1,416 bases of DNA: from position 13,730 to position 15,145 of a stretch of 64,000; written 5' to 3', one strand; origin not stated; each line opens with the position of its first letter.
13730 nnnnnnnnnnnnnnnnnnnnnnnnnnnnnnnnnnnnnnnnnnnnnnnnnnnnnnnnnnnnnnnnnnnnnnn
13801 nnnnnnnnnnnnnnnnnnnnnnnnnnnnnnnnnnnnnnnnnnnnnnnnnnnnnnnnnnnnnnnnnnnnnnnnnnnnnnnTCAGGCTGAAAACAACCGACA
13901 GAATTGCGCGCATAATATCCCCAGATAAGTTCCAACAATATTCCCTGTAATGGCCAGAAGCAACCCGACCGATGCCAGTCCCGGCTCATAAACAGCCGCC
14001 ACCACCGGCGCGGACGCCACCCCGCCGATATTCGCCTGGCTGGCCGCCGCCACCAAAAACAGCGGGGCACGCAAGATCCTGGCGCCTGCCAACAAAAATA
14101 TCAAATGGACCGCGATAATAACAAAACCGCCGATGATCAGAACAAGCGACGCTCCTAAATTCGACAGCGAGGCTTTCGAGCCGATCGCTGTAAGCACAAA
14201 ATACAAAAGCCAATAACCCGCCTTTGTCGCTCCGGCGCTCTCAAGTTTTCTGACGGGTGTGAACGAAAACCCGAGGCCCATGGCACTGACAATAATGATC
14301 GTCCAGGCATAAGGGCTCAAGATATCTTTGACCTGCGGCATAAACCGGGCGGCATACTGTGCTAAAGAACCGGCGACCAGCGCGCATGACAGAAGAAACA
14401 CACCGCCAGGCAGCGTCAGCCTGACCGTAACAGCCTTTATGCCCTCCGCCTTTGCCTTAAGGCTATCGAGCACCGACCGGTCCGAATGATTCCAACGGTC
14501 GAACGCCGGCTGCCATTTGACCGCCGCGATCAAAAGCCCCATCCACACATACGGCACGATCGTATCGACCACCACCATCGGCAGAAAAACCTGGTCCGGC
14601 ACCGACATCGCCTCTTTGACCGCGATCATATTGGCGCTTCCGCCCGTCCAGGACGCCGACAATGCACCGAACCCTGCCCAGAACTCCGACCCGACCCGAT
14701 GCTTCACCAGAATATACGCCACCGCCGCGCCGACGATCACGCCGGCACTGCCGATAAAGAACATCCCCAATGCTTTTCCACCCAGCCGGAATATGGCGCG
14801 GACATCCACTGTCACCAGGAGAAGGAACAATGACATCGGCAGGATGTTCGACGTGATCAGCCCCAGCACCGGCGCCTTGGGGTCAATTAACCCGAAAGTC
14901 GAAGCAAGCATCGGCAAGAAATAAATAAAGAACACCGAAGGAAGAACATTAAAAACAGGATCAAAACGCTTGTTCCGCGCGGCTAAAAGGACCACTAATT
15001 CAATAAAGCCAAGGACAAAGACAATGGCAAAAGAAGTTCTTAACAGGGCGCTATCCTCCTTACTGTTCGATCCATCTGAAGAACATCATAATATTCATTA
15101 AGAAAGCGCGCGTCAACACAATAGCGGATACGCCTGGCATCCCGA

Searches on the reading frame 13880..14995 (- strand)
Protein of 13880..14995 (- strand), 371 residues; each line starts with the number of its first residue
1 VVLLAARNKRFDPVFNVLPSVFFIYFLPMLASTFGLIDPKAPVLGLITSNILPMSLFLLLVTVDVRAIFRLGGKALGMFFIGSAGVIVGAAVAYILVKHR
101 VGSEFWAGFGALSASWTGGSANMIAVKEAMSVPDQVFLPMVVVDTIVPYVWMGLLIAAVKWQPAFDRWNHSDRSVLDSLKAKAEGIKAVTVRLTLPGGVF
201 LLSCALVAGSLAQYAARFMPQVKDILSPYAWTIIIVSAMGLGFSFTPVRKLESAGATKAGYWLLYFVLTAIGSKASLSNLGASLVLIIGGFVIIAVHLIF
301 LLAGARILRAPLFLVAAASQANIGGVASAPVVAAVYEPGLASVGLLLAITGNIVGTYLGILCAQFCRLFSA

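Call 46: search_protein_families(library=pfam, proteins=[window:13880-14995:-], max_evalue=0.000001)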
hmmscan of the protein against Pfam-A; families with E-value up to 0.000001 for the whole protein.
window:13880-14995:- (371 aa): 1 family
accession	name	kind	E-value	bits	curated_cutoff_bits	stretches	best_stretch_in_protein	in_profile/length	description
PF05684.17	DUF819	-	1.6e-84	284.6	27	1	11-367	18-377/379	Protein of unknown function (DUF819)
